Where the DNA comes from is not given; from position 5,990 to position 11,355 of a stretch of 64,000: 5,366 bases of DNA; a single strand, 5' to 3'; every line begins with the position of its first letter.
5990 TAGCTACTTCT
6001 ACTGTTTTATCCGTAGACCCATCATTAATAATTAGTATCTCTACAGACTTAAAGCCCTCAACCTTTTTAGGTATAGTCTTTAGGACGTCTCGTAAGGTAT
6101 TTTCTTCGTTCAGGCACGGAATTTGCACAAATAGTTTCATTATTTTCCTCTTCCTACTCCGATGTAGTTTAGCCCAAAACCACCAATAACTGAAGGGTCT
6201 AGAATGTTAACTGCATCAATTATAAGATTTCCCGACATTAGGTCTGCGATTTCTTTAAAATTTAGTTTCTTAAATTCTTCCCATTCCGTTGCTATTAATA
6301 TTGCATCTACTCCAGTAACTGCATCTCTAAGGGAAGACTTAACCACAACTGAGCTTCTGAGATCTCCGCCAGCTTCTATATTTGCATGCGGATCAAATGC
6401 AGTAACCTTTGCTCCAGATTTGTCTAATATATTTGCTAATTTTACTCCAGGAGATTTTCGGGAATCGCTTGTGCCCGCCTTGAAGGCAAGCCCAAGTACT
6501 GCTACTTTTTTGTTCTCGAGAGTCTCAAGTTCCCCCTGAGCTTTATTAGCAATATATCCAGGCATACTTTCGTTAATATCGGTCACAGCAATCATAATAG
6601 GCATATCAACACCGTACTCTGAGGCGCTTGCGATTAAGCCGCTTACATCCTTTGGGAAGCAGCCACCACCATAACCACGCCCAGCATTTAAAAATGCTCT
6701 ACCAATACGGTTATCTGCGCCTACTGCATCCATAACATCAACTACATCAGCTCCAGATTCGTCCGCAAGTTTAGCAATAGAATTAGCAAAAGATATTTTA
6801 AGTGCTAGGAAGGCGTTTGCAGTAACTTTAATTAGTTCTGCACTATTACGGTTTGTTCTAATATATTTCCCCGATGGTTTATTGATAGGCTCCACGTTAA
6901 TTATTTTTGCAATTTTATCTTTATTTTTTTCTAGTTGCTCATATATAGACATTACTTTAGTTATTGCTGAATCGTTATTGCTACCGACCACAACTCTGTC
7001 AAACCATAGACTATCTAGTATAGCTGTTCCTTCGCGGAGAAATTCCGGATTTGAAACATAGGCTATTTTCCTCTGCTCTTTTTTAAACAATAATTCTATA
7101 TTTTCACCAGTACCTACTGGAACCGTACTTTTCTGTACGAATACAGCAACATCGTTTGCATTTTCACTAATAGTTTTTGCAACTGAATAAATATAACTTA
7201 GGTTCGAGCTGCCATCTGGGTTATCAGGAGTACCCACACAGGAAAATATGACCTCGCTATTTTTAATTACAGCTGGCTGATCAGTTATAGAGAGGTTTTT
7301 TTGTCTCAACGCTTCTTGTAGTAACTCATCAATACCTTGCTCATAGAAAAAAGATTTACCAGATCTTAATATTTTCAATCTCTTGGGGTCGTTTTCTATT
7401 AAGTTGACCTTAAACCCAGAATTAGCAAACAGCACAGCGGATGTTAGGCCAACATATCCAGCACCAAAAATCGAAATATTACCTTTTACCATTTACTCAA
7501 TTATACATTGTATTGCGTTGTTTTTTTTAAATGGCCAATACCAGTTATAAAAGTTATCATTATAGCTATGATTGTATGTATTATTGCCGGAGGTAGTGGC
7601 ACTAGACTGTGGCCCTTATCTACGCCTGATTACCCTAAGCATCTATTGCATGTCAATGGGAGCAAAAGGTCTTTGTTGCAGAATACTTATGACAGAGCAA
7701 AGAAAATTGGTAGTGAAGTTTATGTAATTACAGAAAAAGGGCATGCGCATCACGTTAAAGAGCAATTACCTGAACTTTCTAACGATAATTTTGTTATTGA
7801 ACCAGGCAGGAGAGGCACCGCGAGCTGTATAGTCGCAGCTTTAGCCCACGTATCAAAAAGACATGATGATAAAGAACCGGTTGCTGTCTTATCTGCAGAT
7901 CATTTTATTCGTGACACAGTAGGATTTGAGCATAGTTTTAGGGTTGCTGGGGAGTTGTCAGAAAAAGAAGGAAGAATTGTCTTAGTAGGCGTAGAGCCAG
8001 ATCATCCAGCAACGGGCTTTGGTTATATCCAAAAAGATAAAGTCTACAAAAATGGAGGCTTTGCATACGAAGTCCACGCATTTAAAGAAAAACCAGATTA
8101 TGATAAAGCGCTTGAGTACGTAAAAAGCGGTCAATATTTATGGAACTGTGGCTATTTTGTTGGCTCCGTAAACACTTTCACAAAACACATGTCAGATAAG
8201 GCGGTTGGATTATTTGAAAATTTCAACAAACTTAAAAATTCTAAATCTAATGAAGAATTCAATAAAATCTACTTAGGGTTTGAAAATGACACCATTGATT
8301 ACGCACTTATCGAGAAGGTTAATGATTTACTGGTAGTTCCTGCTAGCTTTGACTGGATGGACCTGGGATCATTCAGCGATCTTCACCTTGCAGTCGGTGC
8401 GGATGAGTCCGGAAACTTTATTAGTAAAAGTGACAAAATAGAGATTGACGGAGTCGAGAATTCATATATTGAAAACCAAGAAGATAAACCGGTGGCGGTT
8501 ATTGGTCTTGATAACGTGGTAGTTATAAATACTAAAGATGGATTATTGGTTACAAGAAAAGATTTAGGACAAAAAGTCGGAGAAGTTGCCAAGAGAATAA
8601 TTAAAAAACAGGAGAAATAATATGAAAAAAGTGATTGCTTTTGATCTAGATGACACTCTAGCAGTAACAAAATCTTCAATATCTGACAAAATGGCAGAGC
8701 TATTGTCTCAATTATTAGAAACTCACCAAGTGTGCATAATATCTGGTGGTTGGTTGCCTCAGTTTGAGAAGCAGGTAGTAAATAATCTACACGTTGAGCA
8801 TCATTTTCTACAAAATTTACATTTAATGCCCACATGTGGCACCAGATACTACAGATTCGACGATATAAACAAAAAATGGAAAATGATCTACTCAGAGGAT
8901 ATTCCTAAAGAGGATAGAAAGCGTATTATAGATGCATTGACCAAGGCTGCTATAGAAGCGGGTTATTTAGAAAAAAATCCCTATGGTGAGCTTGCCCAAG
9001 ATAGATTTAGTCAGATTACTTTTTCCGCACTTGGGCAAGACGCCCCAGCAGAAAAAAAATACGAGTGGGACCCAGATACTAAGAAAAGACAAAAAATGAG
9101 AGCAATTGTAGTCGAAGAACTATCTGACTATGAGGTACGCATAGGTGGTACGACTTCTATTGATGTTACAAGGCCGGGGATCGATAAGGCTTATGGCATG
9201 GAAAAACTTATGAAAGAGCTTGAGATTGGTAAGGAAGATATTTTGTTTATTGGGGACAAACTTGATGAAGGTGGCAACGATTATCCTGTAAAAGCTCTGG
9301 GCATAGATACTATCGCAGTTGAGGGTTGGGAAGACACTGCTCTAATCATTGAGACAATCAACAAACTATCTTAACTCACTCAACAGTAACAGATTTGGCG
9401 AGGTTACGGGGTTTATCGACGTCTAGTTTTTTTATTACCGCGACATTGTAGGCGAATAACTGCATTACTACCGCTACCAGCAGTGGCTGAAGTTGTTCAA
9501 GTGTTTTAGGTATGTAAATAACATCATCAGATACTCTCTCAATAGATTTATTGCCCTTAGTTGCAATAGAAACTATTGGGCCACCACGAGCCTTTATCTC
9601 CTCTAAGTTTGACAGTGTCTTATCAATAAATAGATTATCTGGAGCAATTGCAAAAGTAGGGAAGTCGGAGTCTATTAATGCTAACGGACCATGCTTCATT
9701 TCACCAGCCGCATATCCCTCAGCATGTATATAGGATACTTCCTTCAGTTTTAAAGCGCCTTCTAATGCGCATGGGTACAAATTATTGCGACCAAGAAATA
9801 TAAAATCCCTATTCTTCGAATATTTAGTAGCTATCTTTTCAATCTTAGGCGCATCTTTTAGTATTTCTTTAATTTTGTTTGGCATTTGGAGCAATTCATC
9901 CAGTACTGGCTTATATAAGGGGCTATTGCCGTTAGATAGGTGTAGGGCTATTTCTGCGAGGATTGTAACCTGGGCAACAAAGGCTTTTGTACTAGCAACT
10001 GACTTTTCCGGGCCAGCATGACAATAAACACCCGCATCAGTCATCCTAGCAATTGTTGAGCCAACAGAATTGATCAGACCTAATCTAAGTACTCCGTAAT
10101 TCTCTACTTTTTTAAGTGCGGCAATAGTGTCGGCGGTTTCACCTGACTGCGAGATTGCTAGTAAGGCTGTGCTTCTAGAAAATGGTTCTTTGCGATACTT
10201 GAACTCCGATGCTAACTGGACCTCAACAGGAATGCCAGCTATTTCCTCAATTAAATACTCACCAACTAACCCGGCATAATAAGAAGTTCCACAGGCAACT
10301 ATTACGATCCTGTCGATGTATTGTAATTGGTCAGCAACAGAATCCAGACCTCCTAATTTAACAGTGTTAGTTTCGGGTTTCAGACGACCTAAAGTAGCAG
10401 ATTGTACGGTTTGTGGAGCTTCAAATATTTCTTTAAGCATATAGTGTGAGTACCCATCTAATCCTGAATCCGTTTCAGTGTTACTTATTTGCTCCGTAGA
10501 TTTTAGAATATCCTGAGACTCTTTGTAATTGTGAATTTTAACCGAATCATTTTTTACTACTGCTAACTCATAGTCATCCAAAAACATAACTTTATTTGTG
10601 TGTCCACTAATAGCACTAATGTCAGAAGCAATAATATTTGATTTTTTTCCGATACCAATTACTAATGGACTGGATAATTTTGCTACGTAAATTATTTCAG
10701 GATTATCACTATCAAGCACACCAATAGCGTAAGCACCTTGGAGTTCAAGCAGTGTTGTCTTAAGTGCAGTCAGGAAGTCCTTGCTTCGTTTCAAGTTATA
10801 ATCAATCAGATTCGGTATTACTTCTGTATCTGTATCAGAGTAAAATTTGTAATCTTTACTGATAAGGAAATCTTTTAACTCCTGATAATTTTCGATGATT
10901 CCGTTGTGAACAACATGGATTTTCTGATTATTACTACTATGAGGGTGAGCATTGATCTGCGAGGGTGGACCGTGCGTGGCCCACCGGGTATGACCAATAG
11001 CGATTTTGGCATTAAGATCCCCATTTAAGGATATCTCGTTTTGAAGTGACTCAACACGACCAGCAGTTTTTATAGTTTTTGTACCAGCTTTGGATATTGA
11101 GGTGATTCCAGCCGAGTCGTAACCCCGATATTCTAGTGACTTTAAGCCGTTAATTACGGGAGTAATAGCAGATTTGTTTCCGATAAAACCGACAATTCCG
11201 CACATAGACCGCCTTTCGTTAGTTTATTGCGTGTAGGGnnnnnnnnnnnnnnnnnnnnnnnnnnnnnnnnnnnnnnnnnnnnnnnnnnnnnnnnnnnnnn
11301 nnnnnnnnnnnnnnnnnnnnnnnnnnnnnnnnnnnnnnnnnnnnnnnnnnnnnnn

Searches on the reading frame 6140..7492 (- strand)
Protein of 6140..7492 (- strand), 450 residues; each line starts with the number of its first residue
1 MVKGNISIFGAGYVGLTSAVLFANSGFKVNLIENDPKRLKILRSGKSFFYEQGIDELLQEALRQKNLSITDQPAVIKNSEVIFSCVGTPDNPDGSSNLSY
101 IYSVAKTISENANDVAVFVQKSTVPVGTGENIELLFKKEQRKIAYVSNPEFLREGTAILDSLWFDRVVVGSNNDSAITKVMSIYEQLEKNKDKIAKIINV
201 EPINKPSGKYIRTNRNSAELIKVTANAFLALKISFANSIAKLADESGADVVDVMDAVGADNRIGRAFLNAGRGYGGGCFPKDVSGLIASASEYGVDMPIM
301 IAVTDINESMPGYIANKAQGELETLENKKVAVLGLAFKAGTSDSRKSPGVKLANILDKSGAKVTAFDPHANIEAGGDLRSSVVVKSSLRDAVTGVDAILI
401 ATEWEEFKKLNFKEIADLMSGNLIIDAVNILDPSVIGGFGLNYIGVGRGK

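Call 47: search_protein_families(library=pfam, proteins=[window:6140-7492:-], max_evalue=0.00001)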
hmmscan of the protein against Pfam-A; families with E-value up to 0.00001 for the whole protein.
window:6140-7492:- (450 aa): 4 families
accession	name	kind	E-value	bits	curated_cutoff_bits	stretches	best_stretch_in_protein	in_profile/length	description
PF03721.20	UDPG_MGDP_dh_N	-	8.9e-47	159.5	27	1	5-178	2-182/187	UDP-glucose/GDP-mannose dehydrogenase family, NAD binding domain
PF00984.24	UDPG_MGDP_dh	-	7.9e-33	112.9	25.4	1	217-308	2-93/94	UDP-glucose/GDP-mannose dehydrogenase family, central domain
PF03720.21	UDPG_MGDP_dh_C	-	1.7e-28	99.4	30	1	331-433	1-103/103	UDP-glucose/GDP-mannose dehydrogenase family, UDP binding domain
PF03807.23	F420_oxidored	-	1.5e-06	29.2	21.6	0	382-429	46-93/94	NADP oxidoreductase coenzyme F420-dependent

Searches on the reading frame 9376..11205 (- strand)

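Call 47: search_protein_families(library=pfam, proteins=[window:9376-11205:-], max_evalue=0.00001)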
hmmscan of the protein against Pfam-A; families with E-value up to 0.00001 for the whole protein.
window:9376-11205:- (609 aa): 3 families
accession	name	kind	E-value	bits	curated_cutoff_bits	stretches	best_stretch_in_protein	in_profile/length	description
PF01380.27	SIS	-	8.1e-52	174.9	25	2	298-416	6-125/131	SIS domain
PF13522.11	GATase_6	-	2.2e-17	63.7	27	1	66-193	10-128/130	Glutamine amidotransferase domain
PF13537.11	GATase_7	-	2.1e-14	54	25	1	85-199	12-121/123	Glutamine amidotransferase domain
